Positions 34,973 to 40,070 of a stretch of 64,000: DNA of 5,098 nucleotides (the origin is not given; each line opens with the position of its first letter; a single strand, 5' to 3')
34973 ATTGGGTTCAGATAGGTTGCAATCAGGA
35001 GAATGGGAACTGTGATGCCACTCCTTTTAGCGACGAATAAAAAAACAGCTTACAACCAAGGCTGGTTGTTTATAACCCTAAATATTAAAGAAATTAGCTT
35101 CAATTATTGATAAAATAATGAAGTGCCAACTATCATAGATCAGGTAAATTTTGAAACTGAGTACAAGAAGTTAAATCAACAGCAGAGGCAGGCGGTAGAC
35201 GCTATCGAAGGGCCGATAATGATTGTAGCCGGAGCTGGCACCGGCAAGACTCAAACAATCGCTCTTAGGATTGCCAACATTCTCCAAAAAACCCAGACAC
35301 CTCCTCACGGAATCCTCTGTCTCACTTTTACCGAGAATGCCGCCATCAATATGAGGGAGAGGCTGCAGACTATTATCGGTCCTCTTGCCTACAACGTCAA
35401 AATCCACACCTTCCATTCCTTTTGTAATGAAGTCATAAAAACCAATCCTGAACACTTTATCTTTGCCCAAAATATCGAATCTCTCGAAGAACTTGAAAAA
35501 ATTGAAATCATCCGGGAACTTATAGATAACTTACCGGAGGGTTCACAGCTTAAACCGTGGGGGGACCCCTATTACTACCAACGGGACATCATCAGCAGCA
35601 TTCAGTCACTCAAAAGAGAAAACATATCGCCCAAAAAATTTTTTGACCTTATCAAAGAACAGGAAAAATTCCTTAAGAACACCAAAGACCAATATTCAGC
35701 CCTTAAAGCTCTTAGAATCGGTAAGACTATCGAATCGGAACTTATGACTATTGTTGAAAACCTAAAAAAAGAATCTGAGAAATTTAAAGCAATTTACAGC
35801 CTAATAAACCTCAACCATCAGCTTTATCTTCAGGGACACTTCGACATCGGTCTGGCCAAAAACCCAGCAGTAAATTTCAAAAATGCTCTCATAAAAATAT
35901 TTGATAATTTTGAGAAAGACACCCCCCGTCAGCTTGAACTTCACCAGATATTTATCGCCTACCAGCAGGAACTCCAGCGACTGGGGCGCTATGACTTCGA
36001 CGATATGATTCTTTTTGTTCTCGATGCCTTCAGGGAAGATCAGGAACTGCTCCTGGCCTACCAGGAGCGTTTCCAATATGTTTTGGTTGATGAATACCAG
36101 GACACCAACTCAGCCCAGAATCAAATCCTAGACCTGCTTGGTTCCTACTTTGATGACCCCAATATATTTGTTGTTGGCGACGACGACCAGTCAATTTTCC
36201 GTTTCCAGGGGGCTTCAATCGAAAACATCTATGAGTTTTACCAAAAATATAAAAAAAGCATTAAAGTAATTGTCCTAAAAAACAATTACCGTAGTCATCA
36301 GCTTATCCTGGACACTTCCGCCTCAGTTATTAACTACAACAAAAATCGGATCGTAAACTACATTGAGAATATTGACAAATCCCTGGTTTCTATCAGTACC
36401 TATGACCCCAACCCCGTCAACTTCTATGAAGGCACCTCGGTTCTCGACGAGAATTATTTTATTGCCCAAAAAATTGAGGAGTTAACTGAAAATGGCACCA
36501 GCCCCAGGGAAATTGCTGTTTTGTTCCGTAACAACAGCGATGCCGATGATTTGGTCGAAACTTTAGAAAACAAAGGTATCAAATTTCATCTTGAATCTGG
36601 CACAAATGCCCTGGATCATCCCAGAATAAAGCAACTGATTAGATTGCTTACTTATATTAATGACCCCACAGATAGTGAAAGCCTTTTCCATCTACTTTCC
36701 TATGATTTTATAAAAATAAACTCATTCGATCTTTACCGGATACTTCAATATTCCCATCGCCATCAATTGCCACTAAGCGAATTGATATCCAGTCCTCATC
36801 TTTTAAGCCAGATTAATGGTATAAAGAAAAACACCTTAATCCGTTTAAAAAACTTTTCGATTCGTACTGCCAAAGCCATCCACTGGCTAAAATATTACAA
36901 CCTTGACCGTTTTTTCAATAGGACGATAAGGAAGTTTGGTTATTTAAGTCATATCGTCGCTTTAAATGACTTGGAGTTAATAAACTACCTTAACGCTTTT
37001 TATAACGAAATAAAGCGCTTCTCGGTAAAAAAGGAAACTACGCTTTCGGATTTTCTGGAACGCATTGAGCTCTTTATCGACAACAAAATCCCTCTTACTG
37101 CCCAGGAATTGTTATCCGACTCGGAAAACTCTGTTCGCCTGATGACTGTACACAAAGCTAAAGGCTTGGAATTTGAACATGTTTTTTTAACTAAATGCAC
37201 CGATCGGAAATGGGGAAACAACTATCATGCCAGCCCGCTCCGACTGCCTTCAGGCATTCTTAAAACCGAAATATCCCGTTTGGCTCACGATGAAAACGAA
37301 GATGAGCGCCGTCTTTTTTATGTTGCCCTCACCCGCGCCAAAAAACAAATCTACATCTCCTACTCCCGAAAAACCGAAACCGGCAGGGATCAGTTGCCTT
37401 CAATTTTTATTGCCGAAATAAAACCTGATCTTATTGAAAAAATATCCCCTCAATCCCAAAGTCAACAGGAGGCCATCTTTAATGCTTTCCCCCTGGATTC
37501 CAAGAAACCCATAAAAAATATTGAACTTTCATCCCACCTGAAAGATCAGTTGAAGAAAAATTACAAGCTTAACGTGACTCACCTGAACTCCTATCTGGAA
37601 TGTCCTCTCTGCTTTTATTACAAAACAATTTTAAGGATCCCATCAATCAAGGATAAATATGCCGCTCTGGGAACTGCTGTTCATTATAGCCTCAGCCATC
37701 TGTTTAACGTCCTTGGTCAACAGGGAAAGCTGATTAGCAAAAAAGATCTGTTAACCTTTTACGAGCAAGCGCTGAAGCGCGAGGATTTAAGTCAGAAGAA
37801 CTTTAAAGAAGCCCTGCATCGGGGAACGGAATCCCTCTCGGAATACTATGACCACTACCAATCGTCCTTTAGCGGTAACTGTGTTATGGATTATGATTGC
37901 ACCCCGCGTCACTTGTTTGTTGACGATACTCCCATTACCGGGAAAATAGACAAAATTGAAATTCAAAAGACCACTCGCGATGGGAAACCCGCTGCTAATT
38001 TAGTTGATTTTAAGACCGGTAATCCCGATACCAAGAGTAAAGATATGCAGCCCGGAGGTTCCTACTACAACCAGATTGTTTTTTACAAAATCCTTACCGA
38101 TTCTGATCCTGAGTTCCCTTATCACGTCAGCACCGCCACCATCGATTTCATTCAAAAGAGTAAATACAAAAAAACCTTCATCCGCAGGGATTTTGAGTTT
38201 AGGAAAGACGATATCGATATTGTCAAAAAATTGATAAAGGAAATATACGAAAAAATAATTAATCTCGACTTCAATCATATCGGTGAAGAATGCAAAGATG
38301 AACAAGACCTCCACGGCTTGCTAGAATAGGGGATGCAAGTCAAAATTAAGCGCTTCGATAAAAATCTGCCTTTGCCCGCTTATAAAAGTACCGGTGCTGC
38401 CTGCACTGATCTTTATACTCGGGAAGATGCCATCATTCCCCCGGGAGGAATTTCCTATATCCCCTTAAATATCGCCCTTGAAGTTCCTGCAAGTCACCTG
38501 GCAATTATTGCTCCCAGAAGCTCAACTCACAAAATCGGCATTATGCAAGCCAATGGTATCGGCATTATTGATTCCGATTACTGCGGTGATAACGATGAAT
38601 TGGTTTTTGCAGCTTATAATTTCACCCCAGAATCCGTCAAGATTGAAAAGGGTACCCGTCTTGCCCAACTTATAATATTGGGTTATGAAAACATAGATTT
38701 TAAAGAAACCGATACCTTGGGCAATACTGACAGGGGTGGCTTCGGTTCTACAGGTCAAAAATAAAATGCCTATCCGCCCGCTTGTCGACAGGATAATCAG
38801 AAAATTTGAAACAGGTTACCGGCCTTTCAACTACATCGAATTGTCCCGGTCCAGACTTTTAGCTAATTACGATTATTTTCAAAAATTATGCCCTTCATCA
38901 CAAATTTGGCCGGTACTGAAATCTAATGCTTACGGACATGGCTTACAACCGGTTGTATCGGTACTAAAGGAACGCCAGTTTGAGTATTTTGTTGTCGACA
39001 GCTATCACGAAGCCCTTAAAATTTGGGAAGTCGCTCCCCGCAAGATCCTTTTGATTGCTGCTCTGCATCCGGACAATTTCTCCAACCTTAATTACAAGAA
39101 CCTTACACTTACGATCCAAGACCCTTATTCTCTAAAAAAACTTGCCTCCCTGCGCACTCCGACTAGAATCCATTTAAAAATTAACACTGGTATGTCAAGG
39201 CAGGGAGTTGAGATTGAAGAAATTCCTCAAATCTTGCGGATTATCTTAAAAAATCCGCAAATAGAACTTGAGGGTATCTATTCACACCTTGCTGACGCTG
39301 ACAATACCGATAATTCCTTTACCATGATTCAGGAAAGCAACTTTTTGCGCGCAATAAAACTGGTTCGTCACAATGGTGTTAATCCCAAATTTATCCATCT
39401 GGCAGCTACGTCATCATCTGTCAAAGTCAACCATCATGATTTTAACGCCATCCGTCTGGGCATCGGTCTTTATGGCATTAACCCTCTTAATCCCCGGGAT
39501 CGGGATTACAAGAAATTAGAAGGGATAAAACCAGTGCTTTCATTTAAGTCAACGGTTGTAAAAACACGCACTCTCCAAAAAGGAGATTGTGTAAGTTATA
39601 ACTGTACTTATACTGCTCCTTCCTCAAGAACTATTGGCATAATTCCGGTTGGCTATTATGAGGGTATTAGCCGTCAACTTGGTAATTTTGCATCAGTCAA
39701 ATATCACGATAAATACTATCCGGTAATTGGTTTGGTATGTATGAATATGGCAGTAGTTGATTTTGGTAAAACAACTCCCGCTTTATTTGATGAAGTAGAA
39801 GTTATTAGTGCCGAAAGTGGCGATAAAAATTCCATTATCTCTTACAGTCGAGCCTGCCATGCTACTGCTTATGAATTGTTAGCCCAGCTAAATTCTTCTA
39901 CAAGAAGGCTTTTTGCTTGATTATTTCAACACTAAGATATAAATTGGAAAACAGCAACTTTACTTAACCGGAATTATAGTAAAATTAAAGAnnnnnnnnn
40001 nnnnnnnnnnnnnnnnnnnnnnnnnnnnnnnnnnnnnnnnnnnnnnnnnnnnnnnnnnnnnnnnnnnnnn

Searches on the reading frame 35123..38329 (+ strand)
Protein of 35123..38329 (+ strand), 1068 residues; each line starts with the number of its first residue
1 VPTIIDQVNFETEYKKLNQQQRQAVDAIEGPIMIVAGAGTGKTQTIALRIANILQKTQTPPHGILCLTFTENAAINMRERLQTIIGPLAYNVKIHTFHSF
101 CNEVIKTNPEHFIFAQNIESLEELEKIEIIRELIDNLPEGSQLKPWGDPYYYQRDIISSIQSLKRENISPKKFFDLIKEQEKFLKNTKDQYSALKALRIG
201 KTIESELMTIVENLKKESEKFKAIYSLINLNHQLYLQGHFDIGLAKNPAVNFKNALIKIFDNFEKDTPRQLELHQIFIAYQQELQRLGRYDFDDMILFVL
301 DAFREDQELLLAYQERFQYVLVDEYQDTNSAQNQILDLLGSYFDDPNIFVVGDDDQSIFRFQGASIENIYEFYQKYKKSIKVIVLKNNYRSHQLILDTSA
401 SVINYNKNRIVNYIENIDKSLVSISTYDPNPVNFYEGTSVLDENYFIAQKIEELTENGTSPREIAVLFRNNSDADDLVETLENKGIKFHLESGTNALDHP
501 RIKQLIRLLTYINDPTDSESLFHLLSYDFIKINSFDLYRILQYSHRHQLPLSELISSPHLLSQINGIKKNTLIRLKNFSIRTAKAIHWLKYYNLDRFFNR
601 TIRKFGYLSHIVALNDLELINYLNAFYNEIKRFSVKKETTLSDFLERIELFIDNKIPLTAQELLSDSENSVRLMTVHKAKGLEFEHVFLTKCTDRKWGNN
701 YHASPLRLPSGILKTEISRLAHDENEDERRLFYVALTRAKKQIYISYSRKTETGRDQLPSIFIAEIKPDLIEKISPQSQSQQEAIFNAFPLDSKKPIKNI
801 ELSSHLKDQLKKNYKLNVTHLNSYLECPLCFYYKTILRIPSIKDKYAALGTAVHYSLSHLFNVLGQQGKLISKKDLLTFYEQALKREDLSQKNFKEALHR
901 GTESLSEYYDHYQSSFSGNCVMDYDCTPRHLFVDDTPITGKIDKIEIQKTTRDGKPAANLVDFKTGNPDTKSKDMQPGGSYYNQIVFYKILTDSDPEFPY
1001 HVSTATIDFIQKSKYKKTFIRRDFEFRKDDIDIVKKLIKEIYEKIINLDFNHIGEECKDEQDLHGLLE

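Call 38: search_protein_families(library=pfam, proteins=[window:35123-38329:+], max_evalue=0.001)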
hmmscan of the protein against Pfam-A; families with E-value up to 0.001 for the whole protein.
window:35123-38329:+ (1068 aa): 9 families
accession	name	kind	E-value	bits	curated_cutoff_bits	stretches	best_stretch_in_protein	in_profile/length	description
PF00580.27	UvrD-helicase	-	2.3e-66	224.7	23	1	17-377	1-271/271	UvrD/REP helicase N-terminal domain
PF13361.12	UvrD_C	-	5.3e-46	158.1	25.6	1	383-749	1-349/350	UvrD-like helicase C-terminal domain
PF13245.12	AAA_19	-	1.1e-19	71.3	25.1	1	21-361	1-133/134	AAA domain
PF12705.13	PDDEXK_1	-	3.4e-17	63.6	22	1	816-1055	2-234/247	PD-(D/E)XK nuclease superfamily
PF13538.12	UvrD_C_2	-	6.5e-13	48.8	27.4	2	718-745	24-51/52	UvrD-like helicase C-terminal domain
PF01443.25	Viral_helicase1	-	9.4e-06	26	21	0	722-745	200-226/228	Viral superfamily 1 RNA helicase core domain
PF13604.12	AAA_30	-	0.00011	22.5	27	0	16-82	1-67/191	AAA domain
PF11181.13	YflT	-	0.00019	22.3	26.2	0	321-363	2-44/99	Heat induced stress protein YflT domain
PF13087.12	AAA_12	-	0.00026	21.1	27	0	669-745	137-190/195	AAA domain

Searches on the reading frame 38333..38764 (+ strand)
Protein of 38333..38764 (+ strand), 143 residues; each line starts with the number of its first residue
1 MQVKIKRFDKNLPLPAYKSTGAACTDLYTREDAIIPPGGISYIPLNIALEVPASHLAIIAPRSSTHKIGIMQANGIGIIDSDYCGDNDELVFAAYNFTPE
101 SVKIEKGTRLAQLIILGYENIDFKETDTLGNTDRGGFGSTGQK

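Call 61: search_protein_families(library=pfam, proteins=[window:38333-38764:+], max_evalue=0.001)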
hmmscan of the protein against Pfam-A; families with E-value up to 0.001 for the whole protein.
window:38333-38764:+ (143 aa): 2 families
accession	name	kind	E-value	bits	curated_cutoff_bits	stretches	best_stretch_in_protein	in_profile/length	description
PF00692.24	dUTPase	-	1.9e-25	89.6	22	1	11-141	2-129/129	dUTPase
PF22769.1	DCD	-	8.1e-10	39.4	27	1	30-114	68-149/153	dCTP deaminase-like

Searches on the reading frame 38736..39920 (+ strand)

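Call 61: search_protein_families(library=pfam, proteins=[window:38736-39920:+], max_evalue=0.001)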
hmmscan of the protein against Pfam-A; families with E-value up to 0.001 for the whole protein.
window:38736-39920:+ (394 aa): 2 families
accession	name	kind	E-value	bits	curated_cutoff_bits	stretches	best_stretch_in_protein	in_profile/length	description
PF01168.26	Ala_racemase_N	-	1.9e-48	165.5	24.1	1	38-250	3-220/220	Alanine racemase, N-terminal domain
PF00842.27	Ala_racemase_C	-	5.9e-28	97.4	25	1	267-391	1-125/127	Alanine racemase, C-terminal domain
